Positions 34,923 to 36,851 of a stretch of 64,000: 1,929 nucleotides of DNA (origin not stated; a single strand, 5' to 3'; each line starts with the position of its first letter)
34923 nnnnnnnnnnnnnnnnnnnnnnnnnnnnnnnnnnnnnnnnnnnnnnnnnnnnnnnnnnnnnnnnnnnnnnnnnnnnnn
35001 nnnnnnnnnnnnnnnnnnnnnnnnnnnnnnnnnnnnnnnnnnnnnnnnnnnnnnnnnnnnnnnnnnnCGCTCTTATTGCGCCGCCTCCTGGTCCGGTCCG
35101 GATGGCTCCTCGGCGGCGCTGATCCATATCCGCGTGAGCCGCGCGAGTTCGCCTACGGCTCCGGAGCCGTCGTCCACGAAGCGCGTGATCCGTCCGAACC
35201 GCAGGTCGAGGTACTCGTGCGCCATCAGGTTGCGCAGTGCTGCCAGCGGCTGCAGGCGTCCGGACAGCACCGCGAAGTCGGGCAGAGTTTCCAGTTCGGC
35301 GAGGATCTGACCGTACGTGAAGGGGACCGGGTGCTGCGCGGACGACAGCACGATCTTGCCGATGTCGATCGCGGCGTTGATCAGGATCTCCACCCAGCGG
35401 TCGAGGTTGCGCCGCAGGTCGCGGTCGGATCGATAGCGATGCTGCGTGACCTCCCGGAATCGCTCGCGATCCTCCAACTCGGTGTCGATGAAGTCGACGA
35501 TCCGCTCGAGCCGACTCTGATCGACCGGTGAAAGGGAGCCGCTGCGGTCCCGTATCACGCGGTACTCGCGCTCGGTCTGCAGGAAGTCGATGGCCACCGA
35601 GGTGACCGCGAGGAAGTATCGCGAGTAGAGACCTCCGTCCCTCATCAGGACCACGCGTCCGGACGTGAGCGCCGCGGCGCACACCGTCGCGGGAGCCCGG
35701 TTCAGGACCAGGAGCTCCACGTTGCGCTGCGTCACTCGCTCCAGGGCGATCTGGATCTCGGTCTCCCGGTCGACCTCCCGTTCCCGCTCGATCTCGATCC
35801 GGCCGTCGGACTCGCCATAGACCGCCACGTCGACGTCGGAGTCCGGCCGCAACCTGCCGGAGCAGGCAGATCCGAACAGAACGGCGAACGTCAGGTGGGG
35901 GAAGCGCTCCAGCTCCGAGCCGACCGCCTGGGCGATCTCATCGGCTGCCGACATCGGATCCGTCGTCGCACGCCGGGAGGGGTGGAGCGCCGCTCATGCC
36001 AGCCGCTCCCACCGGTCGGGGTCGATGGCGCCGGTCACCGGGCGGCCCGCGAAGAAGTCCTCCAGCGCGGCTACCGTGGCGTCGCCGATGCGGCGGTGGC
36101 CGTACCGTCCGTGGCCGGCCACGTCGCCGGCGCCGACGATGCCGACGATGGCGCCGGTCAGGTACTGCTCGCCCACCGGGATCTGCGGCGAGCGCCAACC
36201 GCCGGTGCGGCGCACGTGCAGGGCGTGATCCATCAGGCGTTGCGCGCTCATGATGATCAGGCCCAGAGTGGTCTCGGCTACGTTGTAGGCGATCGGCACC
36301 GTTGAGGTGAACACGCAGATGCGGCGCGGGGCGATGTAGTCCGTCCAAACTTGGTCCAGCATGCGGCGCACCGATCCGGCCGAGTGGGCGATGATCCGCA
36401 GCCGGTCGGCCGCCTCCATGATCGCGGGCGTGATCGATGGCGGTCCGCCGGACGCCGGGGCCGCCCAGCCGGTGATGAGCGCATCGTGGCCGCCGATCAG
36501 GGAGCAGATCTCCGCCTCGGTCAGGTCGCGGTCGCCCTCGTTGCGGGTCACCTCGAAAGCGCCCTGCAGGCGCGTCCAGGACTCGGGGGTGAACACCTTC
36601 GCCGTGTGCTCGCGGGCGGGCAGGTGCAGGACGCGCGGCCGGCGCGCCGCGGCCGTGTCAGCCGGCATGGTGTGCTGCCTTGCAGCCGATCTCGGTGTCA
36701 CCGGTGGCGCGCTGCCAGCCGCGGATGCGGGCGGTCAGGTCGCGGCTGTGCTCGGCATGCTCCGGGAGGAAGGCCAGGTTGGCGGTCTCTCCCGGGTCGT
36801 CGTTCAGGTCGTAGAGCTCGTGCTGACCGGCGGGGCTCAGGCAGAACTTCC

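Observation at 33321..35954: Toxin-antitoxin island with non-canonical NTase/HEPN architectures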

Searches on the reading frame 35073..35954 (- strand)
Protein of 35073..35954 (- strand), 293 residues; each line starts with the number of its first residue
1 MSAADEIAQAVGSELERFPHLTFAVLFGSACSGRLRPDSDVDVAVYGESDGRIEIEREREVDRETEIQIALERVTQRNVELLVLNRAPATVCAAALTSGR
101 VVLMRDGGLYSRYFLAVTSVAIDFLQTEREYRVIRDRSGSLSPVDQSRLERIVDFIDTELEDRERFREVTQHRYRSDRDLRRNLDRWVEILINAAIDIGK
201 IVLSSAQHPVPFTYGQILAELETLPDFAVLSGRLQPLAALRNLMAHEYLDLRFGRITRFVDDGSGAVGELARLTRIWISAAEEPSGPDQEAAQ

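Call 5: search_protein_families(library=pfam, proteins=[window:35073-35954:-], max_evalue=0.1)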
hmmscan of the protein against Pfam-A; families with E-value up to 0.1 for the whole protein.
window:35073-35954:- (293 aa): 4 families
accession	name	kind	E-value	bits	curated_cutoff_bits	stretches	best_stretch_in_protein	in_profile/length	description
PF18765.7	Polbeta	-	4.3e-15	56.1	26.9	1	14-106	6-91/93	Polymerase beta, Nucleotidyltransferase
PF01934.22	HepT-like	-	6.2e-10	39.3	23.5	1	157-258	2-104/120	Ribonuclease HepT-like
PF01909.29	NTP_transf_2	-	4.1e-08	33.9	21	1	16-88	10-78/93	Nucleotidyltransferase domain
PF22600.2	MTPAP-like_central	-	0.03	14.9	27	1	18-69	37-85/139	Poly(A) RNA polymerase, mitochondrial-like, central palm domain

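Call 6: search_protein_families(library=ncbifam, proteins=[window:35073-35954:-], max_evalue=0.1)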
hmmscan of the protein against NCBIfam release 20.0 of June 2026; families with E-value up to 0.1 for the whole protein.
window:35073-35954:- (293 aa): 6 families
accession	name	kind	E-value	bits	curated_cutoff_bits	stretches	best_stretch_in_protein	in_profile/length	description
NF047752.1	MntA_antitoxin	equivalog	4e-18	65.2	60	1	16-124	2-102/106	type VII toxin-antitoxin system MntA family adenylyltransferase antitoxin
NF047751.1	HepT_toxin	equivalog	3.6e-11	43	60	1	155-253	4-103/120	type VII toxin-antitoxin system HepT family RNase toxin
NF012212.1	ANT_9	subfamily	0.00075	18.8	340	1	24-87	24-87/249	aminoglycoside nucleotidyltransferase ANT(9)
NF010309.0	PRK13746.1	subfamily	0.0065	15.8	193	1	20-45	27-52/263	aminoglycoside adenylyltransferase family protein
NF045909.1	ANT_9_Ic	equivalog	0.0081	15.5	505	1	23-67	29-72/259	aminoglycoside nucleotidyltransferase ANT(9)-Ic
NF012157.0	ANT_3pp_I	equivalog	0.091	12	375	0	22-45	23-46/256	AadA family aminoglycoside 3''-O-nucleotidyltransferase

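Call 7: find_homologous_proteins(query=window:35073-35954:-)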
Query window:35073-35954:- (293 aa): 317 proteins with E <= 0.001 among 4786 candidates; the best 120 are listed.
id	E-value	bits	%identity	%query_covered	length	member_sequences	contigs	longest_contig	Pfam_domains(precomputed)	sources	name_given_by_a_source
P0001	8.1e-170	581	94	97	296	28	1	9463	PF18765.8,PF01934.23,PF01909.30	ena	-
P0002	2.7e-161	554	88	100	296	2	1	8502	PF18765.8,PF01934.23,PF01909.30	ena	-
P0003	4.4e-160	550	88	100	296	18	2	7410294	PF18765.8,PF01934.23,PF01909.30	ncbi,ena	-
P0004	2.7e-159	547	87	100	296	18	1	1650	PF18765.8,PF01934.23,PF01909.30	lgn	-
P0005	1.9e-158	544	89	97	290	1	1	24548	PF18765.8,PF01934.23,PF01909.30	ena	-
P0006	4.8e-156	536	85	100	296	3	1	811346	PF18765.8,PF01934.23,PF01909.30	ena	-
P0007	6.8e-155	533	87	98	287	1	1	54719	PF18765.8,PF01934.23,PF01909.30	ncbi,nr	ncbi:MAG: DUF86 domain-containing protein [Spirochaetaceae bacterium]|nr:DUF86 domain-containing pro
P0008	7.0e-155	532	88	96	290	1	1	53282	PF18765.8,PF01934.23,PF01909.30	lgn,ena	-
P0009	1.8e-154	531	87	97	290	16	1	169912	PF18765.8,PF01934.23,PF01909.30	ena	-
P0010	2.9e-154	530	86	97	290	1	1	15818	PF18765.8,PF01934.23,PF01909.30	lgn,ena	-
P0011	1.2e-153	528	84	100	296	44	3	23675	PF18765.8,PF01934.23,PF01909.30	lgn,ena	-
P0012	3.7e-153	527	86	97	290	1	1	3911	PF18765.8,PF01934.23,PF01909.30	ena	-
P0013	4.4e-153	527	86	97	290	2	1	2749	PF18765.8,PF01934.23,PF01909.30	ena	-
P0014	4.3e-152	523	86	97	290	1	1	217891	PF18765.8,PF01934.23,PF01909.30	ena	-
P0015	7.5e-152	523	86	97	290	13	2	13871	PF18765.8,PF01934.23,PF01909.30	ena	-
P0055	7.1e-115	401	66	96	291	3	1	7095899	PF18765.8,PF01934.23,PF01909.30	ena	-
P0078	3.5e-109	383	66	95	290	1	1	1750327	PF18765.8,PF01934.23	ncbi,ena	-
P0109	1.6e-101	357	62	95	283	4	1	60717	PF18765.8,PF01934.23,PF01909.30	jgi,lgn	-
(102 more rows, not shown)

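Call 8: find_encoding_contigs(protein=window:35073-35954:-, flank=6000, max_places=6)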
Protein window:35073-35954:- (293 aa): no gene with exactly this product is on record in the collection.

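Call 29: search_solved_structures(query=window:35073-35954:-, max_evalue=0.01, show_alignments=2)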
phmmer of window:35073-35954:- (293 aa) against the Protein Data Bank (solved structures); distinct sequences matched with E-value up to 0.01: 2.
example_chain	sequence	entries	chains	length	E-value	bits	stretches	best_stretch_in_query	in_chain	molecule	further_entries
7ae9_A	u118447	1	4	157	0.00092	22.1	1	150-254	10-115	HEPN toxin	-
7ae6_A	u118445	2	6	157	0.0013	21.6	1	150-254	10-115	HEPN toxin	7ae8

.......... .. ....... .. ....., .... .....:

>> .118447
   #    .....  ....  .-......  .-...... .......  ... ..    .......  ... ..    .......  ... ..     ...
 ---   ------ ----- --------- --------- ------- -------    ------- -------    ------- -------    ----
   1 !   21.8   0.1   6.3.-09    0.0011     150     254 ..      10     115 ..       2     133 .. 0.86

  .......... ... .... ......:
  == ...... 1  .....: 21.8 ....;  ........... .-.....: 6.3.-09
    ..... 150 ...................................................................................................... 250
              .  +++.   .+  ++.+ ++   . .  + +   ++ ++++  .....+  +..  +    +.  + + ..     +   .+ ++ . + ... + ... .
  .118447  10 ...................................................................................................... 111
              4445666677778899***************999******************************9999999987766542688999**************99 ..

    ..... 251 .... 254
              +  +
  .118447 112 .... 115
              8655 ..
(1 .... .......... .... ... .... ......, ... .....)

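Call 49: predict_structure(alignment_id=A1)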
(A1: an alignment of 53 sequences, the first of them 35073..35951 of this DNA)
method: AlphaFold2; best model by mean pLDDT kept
length: 292 residues; sequences in the alignment: 53
mean_pLDDT: 92.7   pTM: 0.86
mean pLDDT of the five models: 92.7, 91.7, 91.5, 91.3, 88.4
residues with pLDDT >= 90: 246; 70-90: 34; 50-70: 3; < 50: 9
segments of 3 or more residues with pLDDT < 50: 284-292
pLDDT, mean of each block of 10 residues (from residue 1): 91 97 95 90 94 88 96 97 96 97 96 96 96 87 95 98 96 96 97 98 95 96 97 94 86 95 98 94 49 39
secondary structure, 60 per line:
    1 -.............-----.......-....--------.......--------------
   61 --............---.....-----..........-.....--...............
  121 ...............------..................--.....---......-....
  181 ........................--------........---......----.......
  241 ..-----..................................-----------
elements in order: H2-14 E20-26 H28-31 E40-46 H63-74 E78-82 H88-97 E99-103 H106-135 H142-159 H162-166 H170-175 H177-204 H213-220 H224-229 H234-242 H248-281

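Call 55: search_solved_structures(query=A1, max_evalue=0.01)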
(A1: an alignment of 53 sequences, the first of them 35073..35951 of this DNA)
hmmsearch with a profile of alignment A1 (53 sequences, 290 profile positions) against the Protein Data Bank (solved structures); distinct sequences matched with E-value up to 0.01: 8.
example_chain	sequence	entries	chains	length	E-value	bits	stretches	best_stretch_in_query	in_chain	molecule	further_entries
7ae9_A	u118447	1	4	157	1.5e-05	27.4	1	152-259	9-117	HEPN toxin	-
7ae6_A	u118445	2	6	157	2.7e-05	26.6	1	152-259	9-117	HEPN toxin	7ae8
5yep_A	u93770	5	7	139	5.3e-05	25.7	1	17-106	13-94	Toxin-antitoxin system antidote Mnt family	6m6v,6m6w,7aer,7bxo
7ae2_A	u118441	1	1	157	0.00033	23.1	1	152-259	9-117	HEPN toxin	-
5yep_B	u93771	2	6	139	0.0006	22.2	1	177-279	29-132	Toxin-antitoxin system toxin HepN family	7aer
6m6u_B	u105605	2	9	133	0.0011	21.4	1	177-276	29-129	Toxin-antitoxin system toxin HepN family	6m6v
6m6u_A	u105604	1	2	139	0.0029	20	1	17-106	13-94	Toxin-antitoxin system antitoxin MntA family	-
7ae2_B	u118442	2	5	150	0.0059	19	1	9-59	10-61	MNT ANTITOXIN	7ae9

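Call 56: find_encoding_contigs(protein=P0055, flank=3000, max_places=2)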
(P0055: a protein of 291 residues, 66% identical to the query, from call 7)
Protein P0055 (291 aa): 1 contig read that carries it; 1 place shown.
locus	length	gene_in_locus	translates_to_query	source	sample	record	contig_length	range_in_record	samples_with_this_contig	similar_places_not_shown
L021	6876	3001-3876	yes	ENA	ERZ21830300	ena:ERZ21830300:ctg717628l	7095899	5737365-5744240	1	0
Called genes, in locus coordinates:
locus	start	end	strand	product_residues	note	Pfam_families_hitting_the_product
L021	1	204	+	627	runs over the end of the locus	PF00664:ABC_membrane, PF00005:ABC_tran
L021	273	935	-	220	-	PF14333:DUF4389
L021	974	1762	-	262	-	PF00106:adh_short, PF08659:KR, PF13561:adh_short_C2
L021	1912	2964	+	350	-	PF02826:2-Hacid_dh_C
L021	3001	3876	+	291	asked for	PF01909:NTP_transf_2 (weak), PF18765:Polbeta, PF01934:HepT-like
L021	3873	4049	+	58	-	-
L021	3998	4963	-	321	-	PF05721:PhyH (weak)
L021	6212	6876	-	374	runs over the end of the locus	PF01498:HTH_Tnp_Tc3_2 (weak), PF13340:DUF4096, PF01609:DDE_Tnp_1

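Call 57: find_encoding_contigs(protein=P0078, flank=3000, max_places=2)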
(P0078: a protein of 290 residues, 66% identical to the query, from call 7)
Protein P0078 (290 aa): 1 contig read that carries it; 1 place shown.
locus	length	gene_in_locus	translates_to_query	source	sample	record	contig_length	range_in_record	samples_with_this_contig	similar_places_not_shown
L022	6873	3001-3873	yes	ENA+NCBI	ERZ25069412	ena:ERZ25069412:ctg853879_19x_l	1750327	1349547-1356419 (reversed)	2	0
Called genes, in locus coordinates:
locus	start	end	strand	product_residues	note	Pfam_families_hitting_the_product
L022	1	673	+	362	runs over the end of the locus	PF13551:HTH_29 (weak), PF13565:HTH_32, PF13358:DDE_3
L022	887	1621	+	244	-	PF05721:PhyH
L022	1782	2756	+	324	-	PF02826:2-Hacid_dh_C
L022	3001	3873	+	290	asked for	PF18765:Polbeta, PF01934:HepT-like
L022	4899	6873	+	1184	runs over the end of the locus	PF04851:ResIII, PF00176:SNF2-rel_dom, PF00270:DEAD (weak), PF00271:Helicase_C, PF13020:NOV_C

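Call 58: find_encoding_contigs(protein=P0109, flank=3000, max_places=2)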
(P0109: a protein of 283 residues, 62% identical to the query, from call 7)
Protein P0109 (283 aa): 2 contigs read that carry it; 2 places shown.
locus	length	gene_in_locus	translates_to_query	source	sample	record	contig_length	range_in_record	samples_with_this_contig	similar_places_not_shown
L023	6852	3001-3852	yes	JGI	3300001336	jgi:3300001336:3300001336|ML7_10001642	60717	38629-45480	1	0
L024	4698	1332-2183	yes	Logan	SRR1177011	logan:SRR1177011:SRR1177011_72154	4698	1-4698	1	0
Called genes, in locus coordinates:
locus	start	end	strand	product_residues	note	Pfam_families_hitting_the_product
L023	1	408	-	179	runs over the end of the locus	PF04290:DctQ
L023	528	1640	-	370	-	PF03480:DctP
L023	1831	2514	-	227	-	PF00392:GntR, PF07729:FCD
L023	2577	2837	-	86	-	-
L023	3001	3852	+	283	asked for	PF01909:NTP_transf_2, PF18765:Polbeta, PF01934:HepT-like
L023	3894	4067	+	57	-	-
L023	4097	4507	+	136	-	-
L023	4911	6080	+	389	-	PF01497:Peripla_BP_2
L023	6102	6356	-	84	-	-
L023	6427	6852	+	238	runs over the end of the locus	PF00950:ABC-3, PF01032:FecCD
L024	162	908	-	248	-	PF00392:GntR, PF07729:FCD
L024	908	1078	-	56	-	-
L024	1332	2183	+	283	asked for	PF01909:NTP_transf_2, PF18765:Polbeta, PF01934:HepT-like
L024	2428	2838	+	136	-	-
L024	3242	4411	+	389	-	PF01497:Peripla_BP_2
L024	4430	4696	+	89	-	?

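Call 59: fold_search(model_id=the predicted structure, library=pdb)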
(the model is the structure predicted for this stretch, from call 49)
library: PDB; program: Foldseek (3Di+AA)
matches with E <= 10: 412; with E <= 0.001: 9
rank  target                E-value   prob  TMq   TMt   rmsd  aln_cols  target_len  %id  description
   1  7bxo_A                2.5e-04  1.00  0.36  0.78   2.9       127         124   21  Crystal structure of the toxin-antitoxin with AMP-PNP (released 2020-09-30)
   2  7ae9_G                4.0e-04  1.00  0.34  0.62   5.2       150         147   18  Crystal structure of mono-AMPylated HEPN(R46E) toxin in complex with MNT antitoxin (released 2020-12-30)
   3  7bxo_E                4.2e-04  1.00  0.36  0.79   2.6       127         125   21  Crystal structure of the toxin-antitoxin with AMP-PNP (released 2020-09-30)
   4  6m6u_F                6.1e-04  1.00  0.36  0.79   2.6       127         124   20  Crystal structure the toxin-antitoxin MntA-HpeT mutant-D39ED41E (released 2020-09-30)
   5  6p01_A                6.1e-04  1.00  0.27  0.30  16.3       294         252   12  Apo structure of the E52D mutant of ANT-4 (released 2020-01-29)
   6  6m6u_A                7.1e-04  1.00  0.35  0.77   2.9       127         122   19  Crystal structure the toxin-antitoxin MntA-HpeT mutant-D39ED41E (released 2020-09-30)
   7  6nmk_A                8.1e-04  1.00  0.27  0.30  17.0       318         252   12  Binary complex structure of the T130K mutant of ANT-4'' with Neomycin (released 2020-01-15)
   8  7ae2_B                8.5e-04  1.00  0.31  0.57   4.8       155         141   17  Crystal structure of HEPN(H107A-Y109F) toxin in complex with MNT antitoxin (released 2020-12-30)
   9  6un8_B                8.5e-04  1.00  0.26  0.29  16.2       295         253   12  Wild type ANT bound to neomycin (released 2020-05-06)
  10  6m6v_A                1.0e-03  1.00  0.33  0.77   2.7       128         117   20  Crystal structure the toxin-antitoxin MntA-HepT (released 2020-09-30)
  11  7aer_A                1.0e-03  1.00  0.33  0.73   3.1       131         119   19  Rebuilt and re-refined PDB entry 5yep: tri-AMPylated Shewanella oneidensis HEPN toxin in complex with MNT antitoxin (released 2020-12-30)
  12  7ae9_E                1.1e-03  1.00  0.32  0.59   4.5       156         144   18  Crystal structure of mono-AMPylated HEPN(R46E) toxin in complex with MNT antitoxin (released 2020-12-30)
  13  6un8_A                1.1e-03  1.00  0.27  0.30  15.8       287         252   11  Wild type ANT bound to neomycin (released 2020-05-06)
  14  6m6w_F                1.7e-03  1.00  0.33  0.73   2.9       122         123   23  Crystal structure the toxin-antitoxin MntA-HpeT mutant-Y104A (released 2020-09-30)
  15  7ae9_H                1.9e-03  1.00  0.31  0.59   4.6       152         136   18  Crystal structure of mono-AMPylated HEPN(R46E) toxin in complex with MNT antitoxin (released 2020-12-30)
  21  7ae9_F                3.8e-03  1.00  0.31  0.59   4.4       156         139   18  Crystal structure of mono-AMPylated HEPN(R46E) toxin in complex with MNT antitoxin (released 2020-12-30)
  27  7ae9_D                6.6e-03  1.00  0.44  0.85   2.6       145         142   21  Crystal structure of mono-AMPylated HEPN(R46E) toxin in complex with MNT antitoxin (released 2020-12-30)
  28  5yep_A                7.0e-03  1.00  0.33  0.75   3.0       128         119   16  Crystal structure of SO_3166-SO_3165 from Shewanella oneidensis (released 2018-03-28)
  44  7ae9_C                1.4e-02  1.00  0.44  0.84   2.6       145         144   21  Crystal structure of mono-AMPylated HEPN(R46E) toxin in complex with MNT antitoxin (released 2020-12-30)
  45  7ae2_A                1.7e-02  1.00  0.43  0.84   2.7       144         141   19  Crystal structure of HEPN(H107A-Y109F) toxin in complex with MNT antitoxin (released 2020-12-30)
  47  7ae9_B                1.8e-02  1.00  0.41  0.80   2.9       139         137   18  Crystal structure of mono-AMPylated HEPN(R46E) toxin in complex with MNT antitoxin (released 2020-12-30)
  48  6m6u_H                1.9e-02  1.00  0.37  0.77   3.2       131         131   16  Crystal structure the toxin-antitoxin MntA-HpeT mutant-D39ED41E (released 2020-09-30)
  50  5yep_B                2.0e-02  1.00  0.37  0.74   3.3       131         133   16  Crystal structure of SO_3166-SO_3165 from Shewanella oneidensis (released 2018-03-28)
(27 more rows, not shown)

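Call 64: search_dna_similar(query=window:35076-35954:-, collection=plasmids, mode=protein, max_evalue=0.001, max_rows=25)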
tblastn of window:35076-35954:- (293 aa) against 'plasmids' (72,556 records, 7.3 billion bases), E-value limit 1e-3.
No match.

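Call 66: find_related_loci(query=A1, collection=viral_contigs, flank=3000)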
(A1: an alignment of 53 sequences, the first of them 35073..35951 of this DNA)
Query A1 (292 aa) in viral_contigs; peptide patterns used: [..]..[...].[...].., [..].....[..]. (x = any residue, [..] = any of these).
21 stretches matched a pattern, but none encodes a relative of the query by tblastn (E <= 1e-3).

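Call 84: search_protein_families(library=padloc, proteins=[window:35073-35954:-], max_evalue=0.001)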
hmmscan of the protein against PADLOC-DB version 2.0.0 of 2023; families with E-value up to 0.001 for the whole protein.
window:35073-35954:- (293 aa): 6 families
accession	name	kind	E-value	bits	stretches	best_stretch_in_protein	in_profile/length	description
PDLC04907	PDC-S09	-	3.1e-05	22.1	1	10-47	16-53/114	-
PDLC04369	PDC-M05A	-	4.8e-05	21.1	1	5-87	89-170/201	-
PDLC04905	PDC-S09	-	0.00023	19.5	1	24-83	24-78/101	-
PDLC04906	PDC-S09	-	0.00024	19.4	1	22-84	25-80/98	-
PDLC04904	PDC-S09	-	0.00025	19.2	1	26-84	30-80/104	-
PDLC04903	PDC-S09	-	0.00052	18.3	0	20-73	25-74/108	-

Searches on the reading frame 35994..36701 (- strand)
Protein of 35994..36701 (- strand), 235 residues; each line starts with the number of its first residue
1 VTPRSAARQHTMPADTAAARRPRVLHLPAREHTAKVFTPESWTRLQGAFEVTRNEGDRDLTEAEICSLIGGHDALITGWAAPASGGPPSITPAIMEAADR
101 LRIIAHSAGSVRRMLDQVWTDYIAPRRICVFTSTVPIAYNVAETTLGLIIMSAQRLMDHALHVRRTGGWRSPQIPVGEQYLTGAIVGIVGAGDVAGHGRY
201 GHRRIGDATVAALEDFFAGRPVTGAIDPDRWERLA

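Call 21: search_protein_families(library=pfam, proteins=[window:35994-36701:-], max_evalue=0.01)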
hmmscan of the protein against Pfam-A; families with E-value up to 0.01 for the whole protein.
window:35994-36701:- (235 aa): 1 family
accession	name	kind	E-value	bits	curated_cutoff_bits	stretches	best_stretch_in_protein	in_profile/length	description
PF00389.36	2-Hacid_dh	-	0.0025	18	24.6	1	39-226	9-133/134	D-isomer specific 2-hydroxyacid dehydrogenase, catalytic domain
